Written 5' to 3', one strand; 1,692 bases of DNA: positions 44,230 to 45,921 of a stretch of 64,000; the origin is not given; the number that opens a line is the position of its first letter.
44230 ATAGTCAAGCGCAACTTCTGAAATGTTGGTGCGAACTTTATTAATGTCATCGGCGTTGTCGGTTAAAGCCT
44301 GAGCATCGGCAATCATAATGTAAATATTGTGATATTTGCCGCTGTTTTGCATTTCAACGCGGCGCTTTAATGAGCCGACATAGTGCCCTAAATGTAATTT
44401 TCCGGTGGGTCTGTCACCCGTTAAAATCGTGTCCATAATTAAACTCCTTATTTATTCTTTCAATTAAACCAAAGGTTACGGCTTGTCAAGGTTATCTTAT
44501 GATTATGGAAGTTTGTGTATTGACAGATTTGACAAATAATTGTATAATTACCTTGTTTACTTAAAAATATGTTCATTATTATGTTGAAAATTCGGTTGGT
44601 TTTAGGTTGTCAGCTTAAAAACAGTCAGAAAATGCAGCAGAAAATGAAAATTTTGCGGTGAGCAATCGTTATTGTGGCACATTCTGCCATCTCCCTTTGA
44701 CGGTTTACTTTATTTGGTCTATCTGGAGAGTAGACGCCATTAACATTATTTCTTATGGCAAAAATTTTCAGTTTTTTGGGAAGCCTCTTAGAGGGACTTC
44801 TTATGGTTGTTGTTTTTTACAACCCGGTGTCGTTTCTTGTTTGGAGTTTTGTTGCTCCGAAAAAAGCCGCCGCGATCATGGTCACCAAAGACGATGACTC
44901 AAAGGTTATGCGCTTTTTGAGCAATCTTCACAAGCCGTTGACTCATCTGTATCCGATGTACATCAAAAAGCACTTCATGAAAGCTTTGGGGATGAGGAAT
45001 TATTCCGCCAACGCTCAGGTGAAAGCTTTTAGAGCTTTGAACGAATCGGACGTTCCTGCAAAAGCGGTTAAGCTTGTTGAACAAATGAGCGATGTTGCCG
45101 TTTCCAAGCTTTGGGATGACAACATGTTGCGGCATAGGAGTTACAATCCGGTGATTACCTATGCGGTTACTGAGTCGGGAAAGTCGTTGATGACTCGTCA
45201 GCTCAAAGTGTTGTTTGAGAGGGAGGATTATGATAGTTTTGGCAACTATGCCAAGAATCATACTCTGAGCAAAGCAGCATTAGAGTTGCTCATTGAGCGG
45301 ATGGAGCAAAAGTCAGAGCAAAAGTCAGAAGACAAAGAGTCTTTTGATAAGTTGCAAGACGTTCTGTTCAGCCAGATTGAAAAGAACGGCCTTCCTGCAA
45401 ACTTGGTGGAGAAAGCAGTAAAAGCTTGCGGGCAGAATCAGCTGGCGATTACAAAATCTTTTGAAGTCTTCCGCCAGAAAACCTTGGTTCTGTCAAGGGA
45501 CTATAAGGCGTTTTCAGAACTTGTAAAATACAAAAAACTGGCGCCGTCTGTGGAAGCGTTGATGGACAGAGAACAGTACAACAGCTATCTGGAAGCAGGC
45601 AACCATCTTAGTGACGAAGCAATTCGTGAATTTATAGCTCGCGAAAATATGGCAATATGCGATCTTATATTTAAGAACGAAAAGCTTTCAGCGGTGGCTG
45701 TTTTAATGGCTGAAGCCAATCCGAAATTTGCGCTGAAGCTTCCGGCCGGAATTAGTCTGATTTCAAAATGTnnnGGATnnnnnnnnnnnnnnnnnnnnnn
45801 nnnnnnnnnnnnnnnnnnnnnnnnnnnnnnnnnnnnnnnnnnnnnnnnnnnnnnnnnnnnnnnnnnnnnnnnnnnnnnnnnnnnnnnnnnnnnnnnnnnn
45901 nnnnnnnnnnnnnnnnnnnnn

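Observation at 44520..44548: Textbook-perfect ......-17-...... promoter in an alphaproteobacterial intergenic region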

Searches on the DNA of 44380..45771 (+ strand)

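Call 15: search_rna_families(source=window, start=44380, end=44860, threshold=evalue, max_evalue=10)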
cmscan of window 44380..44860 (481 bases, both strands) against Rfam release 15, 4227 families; matches with E-value up to 10: 2.
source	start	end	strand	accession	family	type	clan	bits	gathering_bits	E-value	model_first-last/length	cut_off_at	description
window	44749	44847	+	RF00652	MIR478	Gene; miRNA;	-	16.9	50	5.1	1-91/91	no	MIR478 microRNA precursor family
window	44764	44798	-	RF01371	CRISPR-DR58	Gene; CRISPR;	-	15.1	38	5.2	1-37/37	no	CRISPR RNA direct repeat element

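Call 91: search_rna_families(sources=[L025, L024, L072, L135, L023, L022], threshold=evalue, max_evalue=1)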
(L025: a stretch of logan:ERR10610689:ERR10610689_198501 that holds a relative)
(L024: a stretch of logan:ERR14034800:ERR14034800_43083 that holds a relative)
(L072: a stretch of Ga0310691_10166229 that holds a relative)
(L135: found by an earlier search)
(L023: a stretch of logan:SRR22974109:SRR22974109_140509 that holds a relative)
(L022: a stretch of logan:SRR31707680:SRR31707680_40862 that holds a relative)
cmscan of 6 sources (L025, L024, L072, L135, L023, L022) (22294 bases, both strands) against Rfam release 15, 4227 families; matches with E-value up to 1: 7.
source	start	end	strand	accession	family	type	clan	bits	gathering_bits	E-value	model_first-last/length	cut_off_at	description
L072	490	563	+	RF00532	snoMe18S-Um1356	Gene; snRNA; snoRNA; CD-box;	CL00054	30.6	50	0.62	1-86/86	no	Small nucleolar RNA Me18S-Um1356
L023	2899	2941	-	RF02427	SpF10_sRNA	Gene; sRNA;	-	30.1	60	0.029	1-57/57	no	Streptococcus sRNA SpF10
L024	1937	2001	-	RF01914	mir-932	Gene; miRNA;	-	26.4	54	0.042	1-76/76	no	mir-932 microRNA precursor family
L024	2742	2790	+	RF04343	Plastid-psbA-2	Cis-reg;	CL00153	24.6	55.8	0.96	1-60/60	no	Plastid-psbA-2 3UTR RNA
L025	2483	2553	-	RF00994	mir-1255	Gene; miRNA;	-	24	63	0.55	1-67/67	no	mir-1255 microRNA precursor family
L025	1910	1955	-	RF00178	mir-24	Gene; miRNA;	-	21.9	50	0.88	1-69/69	no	mir-24 microRNA precursor family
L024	661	861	+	RF01857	Archaea_SRP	Gene;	CL00003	21.6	96.5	0.23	1-317/317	no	Archaeal signal recognition particle RNA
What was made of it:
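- On Any Rfam RNA family (riboswitches, leaders, sRNAs, 6S, T-box and others): Nothing relevant appears at E <= 10 in 44380-44860 (call 15) or at E <= 1 in six related loci (call 91).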

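Call 94: build_rna_model(alignment_id=A10, structure=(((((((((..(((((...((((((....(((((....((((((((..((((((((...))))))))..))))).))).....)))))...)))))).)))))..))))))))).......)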
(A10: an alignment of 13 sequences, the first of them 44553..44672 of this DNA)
Model R1 built from alignment A10 (13 sequences, 121 columns); structure: as given.
model positions 120; base pairs 41; branch points 0; effective number of sequences 0.79; information 0.591 bits per position. Calibrated on 0.2 Mb of random sequence (short: E-values are rough).
structure used (alignment columns):
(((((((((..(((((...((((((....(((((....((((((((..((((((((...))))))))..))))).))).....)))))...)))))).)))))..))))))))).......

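Call 95: search_with_rna_model(model_id=R1, sources=[window, L021, L022, L024, L025, L065, L068, L072, L135, L023, L026, L027, L028, L029, L030, L031, L032, L033, L034, L035, L036, L037, L038, L039, L040, L041, L042, L043, L044, L045, L046, L047, L048, L049, L050, L051, L052, L053, L054, L055, L056, L057, L058, L059, L060], max_evalue=10, show_alignments=6)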
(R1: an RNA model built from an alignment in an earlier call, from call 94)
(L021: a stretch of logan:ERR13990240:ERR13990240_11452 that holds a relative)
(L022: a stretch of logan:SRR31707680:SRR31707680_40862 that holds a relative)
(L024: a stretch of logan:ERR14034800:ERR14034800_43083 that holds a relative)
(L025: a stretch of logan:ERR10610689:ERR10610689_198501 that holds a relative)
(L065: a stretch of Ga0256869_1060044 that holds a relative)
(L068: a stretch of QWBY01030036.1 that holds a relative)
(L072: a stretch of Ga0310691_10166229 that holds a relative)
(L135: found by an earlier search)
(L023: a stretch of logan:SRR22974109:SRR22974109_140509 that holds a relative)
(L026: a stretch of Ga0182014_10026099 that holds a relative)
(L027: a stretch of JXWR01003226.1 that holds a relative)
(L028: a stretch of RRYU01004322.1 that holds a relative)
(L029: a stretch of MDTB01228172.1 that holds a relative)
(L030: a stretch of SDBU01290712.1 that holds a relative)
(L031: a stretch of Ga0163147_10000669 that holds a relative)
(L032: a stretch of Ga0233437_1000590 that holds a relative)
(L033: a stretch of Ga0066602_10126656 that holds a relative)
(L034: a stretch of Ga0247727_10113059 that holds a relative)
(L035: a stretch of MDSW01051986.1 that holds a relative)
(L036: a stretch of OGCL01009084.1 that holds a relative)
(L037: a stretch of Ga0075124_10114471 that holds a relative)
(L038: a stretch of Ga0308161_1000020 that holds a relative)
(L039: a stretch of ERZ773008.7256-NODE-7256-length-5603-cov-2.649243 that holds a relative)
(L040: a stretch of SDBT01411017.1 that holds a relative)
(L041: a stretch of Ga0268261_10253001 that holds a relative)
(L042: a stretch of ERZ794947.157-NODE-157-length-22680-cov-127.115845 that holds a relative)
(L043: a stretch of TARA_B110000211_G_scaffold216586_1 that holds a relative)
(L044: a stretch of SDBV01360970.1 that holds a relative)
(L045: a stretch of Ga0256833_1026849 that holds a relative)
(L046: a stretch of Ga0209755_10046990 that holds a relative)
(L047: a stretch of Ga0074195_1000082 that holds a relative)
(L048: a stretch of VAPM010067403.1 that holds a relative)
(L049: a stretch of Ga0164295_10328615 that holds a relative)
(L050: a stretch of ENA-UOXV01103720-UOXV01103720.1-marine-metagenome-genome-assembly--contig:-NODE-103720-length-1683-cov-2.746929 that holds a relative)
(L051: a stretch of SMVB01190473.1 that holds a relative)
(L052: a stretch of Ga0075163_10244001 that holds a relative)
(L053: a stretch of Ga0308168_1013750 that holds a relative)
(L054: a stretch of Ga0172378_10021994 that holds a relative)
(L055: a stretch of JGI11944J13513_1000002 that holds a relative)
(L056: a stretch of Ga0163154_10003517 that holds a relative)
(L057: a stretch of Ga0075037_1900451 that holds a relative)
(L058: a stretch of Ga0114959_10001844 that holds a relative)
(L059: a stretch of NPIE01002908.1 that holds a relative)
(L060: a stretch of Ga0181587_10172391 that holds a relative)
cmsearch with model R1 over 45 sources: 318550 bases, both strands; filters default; matches with E-value up to 10: 11.
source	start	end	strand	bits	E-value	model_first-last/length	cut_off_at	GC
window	44553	44672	+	144.1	1.1e-31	1-120/120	no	0.3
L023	1641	1756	+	101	3.1e-21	1-120/120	no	0.34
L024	1470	1593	+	36.4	1.4e-05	1-120/120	no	0.34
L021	4797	4915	+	30.8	0.00032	1-120/120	no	0.34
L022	398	516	+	30.8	0.00032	1-120/120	no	0.34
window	44547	44665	-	28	0.0015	1-120/120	no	0.3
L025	1195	1320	+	19.4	0.18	1-120/120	no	0.39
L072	325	448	-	18.9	0.25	1-120/120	no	0.32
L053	2504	2600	-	14.6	2.6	1-120/120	no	0.31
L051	6836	6928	-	13.6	4.7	1-120/120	no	0.35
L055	7727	7855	-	12.7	7.7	1-120/120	no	0.3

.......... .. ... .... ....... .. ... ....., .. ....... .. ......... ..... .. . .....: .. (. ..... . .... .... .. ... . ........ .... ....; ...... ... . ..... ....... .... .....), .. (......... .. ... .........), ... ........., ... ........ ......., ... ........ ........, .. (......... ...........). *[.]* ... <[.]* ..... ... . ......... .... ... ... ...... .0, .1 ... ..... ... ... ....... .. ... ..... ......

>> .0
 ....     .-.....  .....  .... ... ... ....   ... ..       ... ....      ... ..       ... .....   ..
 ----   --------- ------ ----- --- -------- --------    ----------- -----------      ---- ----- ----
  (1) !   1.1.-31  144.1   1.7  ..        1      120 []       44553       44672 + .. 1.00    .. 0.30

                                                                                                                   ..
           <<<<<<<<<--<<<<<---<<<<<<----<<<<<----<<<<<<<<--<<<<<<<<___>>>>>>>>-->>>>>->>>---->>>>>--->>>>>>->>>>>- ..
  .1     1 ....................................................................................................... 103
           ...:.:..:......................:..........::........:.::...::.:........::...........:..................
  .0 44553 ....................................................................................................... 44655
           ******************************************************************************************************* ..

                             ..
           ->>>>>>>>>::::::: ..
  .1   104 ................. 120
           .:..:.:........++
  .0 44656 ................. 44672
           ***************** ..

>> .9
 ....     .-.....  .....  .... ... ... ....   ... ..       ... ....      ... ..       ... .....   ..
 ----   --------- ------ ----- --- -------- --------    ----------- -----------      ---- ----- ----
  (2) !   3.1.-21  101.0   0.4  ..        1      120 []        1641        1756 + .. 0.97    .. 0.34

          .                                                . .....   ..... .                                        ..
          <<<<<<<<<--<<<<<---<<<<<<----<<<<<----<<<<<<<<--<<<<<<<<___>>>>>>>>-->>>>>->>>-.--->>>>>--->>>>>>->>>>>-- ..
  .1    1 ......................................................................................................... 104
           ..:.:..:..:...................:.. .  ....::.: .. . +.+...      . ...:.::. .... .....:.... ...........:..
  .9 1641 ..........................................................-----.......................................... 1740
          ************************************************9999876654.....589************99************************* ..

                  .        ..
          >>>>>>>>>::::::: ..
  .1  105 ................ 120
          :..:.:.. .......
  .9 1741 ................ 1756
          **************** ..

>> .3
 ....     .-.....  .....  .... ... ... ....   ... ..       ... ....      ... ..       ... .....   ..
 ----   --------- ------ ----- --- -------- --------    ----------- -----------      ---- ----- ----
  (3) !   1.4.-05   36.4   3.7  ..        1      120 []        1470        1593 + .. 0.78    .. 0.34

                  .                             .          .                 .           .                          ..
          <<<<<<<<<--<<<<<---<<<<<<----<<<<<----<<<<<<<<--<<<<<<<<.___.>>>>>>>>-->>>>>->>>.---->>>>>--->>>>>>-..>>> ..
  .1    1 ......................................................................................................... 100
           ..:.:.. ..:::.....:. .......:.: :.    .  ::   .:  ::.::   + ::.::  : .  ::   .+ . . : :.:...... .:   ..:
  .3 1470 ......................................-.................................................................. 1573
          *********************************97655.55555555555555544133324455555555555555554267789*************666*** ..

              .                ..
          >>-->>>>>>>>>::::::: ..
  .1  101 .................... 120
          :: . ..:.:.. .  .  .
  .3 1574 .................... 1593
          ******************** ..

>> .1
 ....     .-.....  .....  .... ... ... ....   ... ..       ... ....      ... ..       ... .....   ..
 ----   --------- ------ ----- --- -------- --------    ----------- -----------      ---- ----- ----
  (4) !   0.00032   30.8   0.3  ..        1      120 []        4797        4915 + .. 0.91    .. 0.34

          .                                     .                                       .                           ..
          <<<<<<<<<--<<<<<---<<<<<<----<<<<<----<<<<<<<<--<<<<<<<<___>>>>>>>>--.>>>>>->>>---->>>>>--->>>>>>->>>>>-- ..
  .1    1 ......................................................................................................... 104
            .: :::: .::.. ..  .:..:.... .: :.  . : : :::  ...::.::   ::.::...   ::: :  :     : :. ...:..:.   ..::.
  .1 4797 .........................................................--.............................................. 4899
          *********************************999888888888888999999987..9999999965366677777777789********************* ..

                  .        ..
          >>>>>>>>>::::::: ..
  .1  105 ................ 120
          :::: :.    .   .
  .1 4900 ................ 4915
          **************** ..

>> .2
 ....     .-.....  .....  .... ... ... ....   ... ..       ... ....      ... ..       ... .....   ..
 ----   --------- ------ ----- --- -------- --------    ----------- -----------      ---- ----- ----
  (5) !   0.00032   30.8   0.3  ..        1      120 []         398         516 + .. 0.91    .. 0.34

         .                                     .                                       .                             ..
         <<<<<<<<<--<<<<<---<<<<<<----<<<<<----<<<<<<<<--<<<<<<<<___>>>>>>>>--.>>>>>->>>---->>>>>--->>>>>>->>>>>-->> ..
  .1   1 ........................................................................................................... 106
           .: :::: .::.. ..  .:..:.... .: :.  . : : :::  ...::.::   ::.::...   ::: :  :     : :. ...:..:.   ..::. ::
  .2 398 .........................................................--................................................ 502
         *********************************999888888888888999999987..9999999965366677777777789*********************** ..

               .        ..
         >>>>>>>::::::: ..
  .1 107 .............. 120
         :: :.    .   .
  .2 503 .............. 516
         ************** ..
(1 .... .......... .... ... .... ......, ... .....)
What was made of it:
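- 44553..44665 (+): Leader domain I, a rod-like 113-nt hairpin. The closing helix pairs 44553-44561 with 44657-44665. An invariant internal loop is formed by AUUA (44578-44581) and GAA (44640-44642). The apical loop is at 44609-44611. A model trained on the genus finds distant copies de novo (call 95).
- E-values are 1.4e-5 (L024), 3e-4 (L021), 0.18 (L025) and 0.25 (L072), in 318 kb that includes 35 unrelated loci (call 95). The model did not detect domain I of L135 (call 95).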

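Call 96: search_with_rna_model(model_id=R1, sources=[window, L006, L007, L009, L010, L015, L017, L023, L021, L024, L025, L072, L135], max_evalue=0.5, make_alignment=true)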
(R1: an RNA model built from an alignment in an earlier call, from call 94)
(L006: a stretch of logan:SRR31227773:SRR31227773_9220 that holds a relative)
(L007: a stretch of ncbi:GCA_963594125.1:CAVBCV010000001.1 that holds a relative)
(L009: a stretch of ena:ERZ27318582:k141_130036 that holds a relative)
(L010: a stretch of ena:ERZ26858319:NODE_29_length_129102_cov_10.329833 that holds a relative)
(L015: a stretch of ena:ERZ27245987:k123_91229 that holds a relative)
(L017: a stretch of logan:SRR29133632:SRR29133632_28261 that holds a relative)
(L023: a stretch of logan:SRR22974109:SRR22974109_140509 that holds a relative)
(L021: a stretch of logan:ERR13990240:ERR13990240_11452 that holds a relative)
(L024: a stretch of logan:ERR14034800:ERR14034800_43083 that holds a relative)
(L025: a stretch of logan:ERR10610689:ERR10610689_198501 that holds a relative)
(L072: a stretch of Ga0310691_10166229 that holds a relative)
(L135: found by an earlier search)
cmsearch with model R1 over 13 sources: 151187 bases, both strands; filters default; matches with E-value up to 0.5: 19.
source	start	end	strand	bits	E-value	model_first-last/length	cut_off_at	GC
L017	2802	2921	+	147.5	7.9e-33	1-120/120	no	0.33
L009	4800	4919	+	145.6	2.3e-32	1-120/120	no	0.32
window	44553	44672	+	144.1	5.1e-32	1-120/120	no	0.3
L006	5765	5884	-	141.5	2.2e-31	1-120/120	no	0.32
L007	4747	4866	+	141.2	2.7e-31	1-120/120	no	0.32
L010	4801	4919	+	137.5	2.1e-30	1-120/120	no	0.34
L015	600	718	+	135.2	7.7e-30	1-120/120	no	0.32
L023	1641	1756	+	101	1.5e-21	1-120/120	no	0.34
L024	1470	1593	+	36.4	6.7e-06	1-120/120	no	0.34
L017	2795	2914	-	32.2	6.8e-05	1-120/120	no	0.32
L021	4797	4915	+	30.8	0.00015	1-120/120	no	0.34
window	44547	44665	-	28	0.00072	1-120/120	no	0.3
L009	4795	4912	-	27.6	0.00088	1-120/120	no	0.32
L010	4795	4912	-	23.1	0.011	1-120/120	no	0.31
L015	594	711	-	22.6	0.015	1-120/120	no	0.31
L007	4740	4859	-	21.3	0.031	1-120/120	no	0.31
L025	1195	1320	+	19.4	0.086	1-120/120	no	0.39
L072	325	448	-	18.9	0.12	1-120/120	no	0.32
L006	5772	5890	+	18.2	0.17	1-120/120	no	0.33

Alignment A11: 19 matches aligned to the model, 149 columns, each read 5' to 3' on its own strand. Consensus structure (alignment columns), stored with it:
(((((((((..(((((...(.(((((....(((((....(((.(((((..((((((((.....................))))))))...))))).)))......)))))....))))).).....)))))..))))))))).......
